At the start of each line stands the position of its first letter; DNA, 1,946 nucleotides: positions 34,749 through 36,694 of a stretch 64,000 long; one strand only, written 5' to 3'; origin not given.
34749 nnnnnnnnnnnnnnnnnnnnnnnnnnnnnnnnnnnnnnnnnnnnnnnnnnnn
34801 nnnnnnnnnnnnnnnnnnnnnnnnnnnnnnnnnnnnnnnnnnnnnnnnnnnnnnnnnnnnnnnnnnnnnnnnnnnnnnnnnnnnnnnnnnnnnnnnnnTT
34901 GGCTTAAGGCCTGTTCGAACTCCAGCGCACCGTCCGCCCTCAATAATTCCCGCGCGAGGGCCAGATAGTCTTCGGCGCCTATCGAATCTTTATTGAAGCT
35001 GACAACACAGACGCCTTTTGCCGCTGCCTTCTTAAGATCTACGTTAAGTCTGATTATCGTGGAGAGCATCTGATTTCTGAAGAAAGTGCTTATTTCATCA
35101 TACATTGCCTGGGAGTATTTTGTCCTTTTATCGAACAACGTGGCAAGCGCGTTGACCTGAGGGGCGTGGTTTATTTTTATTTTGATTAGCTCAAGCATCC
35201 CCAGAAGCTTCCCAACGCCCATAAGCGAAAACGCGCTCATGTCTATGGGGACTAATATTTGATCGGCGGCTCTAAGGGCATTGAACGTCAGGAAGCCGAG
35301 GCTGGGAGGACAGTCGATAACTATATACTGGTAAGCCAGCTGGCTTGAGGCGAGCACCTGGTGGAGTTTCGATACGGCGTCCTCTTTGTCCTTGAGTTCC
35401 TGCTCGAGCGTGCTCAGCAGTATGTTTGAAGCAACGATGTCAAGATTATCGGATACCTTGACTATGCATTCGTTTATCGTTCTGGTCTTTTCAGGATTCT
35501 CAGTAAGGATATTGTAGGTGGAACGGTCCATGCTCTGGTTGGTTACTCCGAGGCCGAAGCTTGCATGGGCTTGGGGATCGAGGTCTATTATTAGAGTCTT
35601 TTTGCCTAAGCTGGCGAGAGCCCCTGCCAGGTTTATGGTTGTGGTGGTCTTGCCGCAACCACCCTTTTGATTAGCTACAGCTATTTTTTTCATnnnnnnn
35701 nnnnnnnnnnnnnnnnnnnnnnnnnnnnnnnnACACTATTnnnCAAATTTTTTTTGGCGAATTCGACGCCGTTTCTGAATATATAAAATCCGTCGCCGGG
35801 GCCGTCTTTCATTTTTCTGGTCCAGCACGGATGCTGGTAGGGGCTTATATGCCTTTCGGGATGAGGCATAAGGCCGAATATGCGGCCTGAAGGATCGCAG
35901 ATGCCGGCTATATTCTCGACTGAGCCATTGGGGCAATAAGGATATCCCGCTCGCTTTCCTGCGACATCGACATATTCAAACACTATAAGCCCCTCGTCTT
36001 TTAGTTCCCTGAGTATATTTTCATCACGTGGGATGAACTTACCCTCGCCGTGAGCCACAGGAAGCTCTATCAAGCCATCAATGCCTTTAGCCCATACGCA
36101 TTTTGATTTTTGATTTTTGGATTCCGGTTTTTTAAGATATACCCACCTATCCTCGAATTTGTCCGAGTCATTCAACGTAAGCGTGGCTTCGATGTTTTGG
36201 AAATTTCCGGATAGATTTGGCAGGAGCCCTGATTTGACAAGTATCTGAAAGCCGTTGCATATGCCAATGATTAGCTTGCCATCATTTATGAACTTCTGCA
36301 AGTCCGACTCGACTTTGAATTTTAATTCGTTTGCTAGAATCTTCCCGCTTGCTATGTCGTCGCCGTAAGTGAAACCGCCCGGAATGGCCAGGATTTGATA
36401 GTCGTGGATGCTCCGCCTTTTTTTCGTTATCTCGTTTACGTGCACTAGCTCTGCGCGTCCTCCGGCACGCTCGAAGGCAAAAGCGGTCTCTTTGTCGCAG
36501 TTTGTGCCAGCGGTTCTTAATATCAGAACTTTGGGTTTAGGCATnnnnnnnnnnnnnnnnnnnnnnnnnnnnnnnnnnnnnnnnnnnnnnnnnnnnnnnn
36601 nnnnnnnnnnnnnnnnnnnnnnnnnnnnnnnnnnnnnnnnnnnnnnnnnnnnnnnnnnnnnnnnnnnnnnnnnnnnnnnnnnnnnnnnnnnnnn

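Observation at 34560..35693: ParA-type ATPase fused to a CBM48/AMPK-beta glycogen-binding domain: candidate glycogen-granule positioning system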

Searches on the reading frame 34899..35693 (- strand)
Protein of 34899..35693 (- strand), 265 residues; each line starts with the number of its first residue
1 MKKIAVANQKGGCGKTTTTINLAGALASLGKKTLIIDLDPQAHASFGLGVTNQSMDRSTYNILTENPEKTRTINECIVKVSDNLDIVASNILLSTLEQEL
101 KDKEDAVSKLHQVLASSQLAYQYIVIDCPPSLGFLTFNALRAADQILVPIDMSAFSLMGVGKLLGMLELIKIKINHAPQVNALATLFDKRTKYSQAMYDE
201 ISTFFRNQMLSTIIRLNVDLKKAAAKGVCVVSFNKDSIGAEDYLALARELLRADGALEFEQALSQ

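Call 13: search_solved_structures(query=window:34920-35693:-, max_evalue=1e-10, show_alignments=2)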
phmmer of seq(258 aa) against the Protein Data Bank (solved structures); distinct sequences matched with E-value up to 1e-10: 13.
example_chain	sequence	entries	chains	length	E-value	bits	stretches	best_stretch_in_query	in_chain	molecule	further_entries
8ray_B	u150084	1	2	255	6.2e-46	160.2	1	4-254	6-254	ParA family protein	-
1wcv_1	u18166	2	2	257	2.3e-35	125.6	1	2-251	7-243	SEGREGATION PROTEIN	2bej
2bek_A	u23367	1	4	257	3.1e-34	122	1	2-251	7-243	SEGREGATION PROTEIN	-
6iub_A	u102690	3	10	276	4.1e-32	115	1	4-251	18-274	SpoOJ regulator (Soj)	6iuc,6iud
4pfs_A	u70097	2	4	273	8.5e-32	114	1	3-252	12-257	Cobyrinic Acid a,c-diamide synthase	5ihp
5if9_A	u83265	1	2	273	8.9e-32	113.9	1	3-252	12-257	Cobyrinic Acid a,c-diamide synthase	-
8jmj_A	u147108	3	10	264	4.6e-31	111.6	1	4-251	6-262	SpoOJ regulator (Soj)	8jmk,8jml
3k9g_A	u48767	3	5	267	1.4e-15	60.9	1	2-226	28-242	PF-32 protein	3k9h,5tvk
7dut_A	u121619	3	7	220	1.2e-13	54.6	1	4-166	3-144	SOJ protein (Soj)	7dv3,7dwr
6non_A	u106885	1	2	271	5.9e-12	49.1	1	1-171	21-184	Cobyrinic acid ac-diamide synthase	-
6noo_A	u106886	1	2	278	6.2e-12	49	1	1-171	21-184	Maintenance of carboxysome positioning A protein, MCDA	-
1ion_A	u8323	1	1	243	7.4e-11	45.5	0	4-252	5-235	PROBABLE CELL DIVISION INHIBITOR MIND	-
6nop_B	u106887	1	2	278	8.2e-11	45.3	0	1-171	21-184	Cobyrinic acid ac-diamide synthase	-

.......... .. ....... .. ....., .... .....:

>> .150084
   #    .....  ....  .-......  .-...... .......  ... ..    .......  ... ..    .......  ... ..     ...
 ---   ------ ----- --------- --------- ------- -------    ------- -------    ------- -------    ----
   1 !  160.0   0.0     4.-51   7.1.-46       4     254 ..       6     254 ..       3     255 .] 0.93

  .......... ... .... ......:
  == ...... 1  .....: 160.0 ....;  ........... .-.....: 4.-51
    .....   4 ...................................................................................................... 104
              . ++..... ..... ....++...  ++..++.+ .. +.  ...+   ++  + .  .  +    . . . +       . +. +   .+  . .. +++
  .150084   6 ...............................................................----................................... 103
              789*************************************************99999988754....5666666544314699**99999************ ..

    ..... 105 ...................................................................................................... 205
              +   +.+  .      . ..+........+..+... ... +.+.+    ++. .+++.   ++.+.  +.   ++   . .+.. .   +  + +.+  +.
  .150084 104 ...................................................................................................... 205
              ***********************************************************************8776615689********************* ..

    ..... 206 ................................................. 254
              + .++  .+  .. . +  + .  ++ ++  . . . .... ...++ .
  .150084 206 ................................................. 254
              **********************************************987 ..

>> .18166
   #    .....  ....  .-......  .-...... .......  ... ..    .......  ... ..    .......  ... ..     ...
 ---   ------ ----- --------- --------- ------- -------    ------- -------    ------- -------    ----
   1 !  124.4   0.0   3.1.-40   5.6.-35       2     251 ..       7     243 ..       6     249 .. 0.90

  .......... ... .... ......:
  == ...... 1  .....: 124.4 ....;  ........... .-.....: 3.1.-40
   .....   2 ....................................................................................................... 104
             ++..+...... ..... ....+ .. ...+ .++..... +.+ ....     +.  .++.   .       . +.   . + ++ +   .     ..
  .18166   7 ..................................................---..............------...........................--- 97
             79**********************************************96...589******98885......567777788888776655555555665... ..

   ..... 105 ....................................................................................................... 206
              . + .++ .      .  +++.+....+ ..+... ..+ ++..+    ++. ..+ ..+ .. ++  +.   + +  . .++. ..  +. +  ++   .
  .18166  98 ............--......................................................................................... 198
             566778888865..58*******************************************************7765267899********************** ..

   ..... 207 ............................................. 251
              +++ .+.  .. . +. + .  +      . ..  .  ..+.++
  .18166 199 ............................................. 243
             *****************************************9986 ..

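Call 56: search_solved_structures(query=window:34899-35693:-, max_evalue=1e-25, show_alignments=5)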
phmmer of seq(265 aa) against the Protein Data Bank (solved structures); distinct sequences matched with E-value up to 1e-25: 7.
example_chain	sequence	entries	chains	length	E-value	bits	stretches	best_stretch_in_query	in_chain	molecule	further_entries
8ray_B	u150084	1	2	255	6.7e-46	160.1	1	4-254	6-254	ParA family protein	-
1wcv_1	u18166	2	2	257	2.3e-35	125.6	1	2-251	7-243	SEGREGATION PROTEIN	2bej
2bek_A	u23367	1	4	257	3.1e-34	122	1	2-251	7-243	SEGREGATION PROTEIN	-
6iub_A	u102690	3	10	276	4.4e-32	114.9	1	4-251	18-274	SpoOJ regulator (Soj)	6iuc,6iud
4pfs_A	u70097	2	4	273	8.6e-32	114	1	3-252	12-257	Cobyrinic Acid a,c-diamide synthase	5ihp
5if9_A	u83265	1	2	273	9e-32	113.9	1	3-252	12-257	Cobyrinic Acid a,c-diamide synthase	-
8jmj_A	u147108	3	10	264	4.9e-31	111.5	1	4-251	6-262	SpoOJ regulator (Soj)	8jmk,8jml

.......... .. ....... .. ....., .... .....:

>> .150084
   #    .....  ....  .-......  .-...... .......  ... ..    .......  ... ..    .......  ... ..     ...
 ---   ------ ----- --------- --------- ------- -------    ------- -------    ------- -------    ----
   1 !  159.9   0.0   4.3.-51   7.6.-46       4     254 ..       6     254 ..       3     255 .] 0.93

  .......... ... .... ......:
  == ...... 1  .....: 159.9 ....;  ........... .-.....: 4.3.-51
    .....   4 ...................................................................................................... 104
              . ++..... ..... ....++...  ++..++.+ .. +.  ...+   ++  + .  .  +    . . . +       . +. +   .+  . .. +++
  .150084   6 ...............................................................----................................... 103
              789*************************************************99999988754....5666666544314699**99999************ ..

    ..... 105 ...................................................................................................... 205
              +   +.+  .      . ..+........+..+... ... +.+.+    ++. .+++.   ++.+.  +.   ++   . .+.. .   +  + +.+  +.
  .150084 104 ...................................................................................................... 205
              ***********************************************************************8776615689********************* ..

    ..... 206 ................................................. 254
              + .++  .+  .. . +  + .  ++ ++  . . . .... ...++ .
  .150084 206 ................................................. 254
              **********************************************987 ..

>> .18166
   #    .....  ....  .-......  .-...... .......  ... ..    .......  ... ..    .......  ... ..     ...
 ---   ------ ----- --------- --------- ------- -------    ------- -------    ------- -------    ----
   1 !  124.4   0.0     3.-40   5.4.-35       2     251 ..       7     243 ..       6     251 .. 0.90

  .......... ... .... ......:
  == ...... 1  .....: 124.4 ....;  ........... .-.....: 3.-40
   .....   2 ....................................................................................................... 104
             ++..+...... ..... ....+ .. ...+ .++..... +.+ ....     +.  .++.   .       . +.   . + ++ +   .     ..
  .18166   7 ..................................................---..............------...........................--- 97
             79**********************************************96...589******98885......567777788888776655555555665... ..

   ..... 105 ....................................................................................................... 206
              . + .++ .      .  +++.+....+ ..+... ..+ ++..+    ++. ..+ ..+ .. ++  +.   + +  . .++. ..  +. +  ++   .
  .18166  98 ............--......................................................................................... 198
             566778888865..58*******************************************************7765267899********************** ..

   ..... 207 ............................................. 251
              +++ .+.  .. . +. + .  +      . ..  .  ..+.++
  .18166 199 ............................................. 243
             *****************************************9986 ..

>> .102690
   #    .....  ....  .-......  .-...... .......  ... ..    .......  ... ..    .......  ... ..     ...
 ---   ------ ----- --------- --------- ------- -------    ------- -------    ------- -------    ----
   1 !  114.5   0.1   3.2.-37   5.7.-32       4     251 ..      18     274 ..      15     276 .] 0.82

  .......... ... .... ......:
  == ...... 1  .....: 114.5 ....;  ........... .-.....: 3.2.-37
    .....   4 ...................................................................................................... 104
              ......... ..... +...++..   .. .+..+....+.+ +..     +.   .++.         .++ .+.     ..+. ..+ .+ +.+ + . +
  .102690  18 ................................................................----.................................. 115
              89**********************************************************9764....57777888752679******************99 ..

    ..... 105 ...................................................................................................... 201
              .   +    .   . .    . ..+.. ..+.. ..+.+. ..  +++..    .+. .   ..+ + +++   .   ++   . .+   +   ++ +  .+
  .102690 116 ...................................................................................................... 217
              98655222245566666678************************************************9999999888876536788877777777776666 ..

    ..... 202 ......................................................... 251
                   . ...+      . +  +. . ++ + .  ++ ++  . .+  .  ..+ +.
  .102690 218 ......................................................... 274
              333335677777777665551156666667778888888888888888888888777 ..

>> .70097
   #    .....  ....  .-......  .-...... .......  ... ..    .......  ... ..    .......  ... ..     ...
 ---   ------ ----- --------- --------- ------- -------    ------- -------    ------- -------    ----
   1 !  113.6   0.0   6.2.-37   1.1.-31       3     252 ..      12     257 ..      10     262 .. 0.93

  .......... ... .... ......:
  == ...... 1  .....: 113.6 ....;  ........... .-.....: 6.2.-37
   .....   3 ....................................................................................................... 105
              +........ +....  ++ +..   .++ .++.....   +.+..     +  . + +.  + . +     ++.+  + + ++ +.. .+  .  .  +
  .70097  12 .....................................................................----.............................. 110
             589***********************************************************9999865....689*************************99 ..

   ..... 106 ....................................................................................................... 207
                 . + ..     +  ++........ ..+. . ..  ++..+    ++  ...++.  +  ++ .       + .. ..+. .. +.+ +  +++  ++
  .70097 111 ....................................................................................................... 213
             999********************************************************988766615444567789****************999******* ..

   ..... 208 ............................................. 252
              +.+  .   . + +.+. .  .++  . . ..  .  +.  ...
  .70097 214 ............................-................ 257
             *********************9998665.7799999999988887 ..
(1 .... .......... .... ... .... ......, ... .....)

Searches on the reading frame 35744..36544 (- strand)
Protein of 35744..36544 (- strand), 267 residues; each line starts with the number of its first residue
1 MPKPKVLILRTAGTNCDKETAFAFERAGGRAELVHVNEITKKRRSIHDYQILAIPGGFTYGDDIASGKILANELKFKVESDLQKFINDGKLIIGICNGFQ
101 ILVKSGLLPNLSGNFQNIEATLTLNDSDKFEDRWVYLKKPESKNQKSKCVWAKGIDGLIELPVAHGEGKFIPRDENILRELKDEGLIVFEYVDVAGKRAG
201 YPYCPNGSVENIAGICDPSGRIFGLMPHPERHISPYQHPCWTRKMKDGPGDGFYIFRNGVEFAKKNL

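Call 11: search_protein_families(library=pfam, proteins=[window:35744-36544:-], max_evalue=0.001)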
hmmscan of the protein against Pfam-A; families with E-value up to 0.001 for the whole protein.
window:35744-36544:- (267 aa): 3 families
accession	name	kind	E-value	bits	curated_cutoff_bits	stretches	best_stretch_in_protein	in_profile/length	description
PF13507.12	GATase_5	-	2.9e-82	276.1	27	1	3-262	1-259/260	CobB/CobQ-like glutamine amidotransferase domain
PF07685.20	GATase_3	-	1.3e-06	28.6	27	1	34-105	25-91/196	CobB/CobQ-like glutamine amidotransferase domain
PF01965.30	DJ-1_PfpI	-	9.9e-05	22.7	26.6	1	47-110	60-115/165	DJ-1/PfpI family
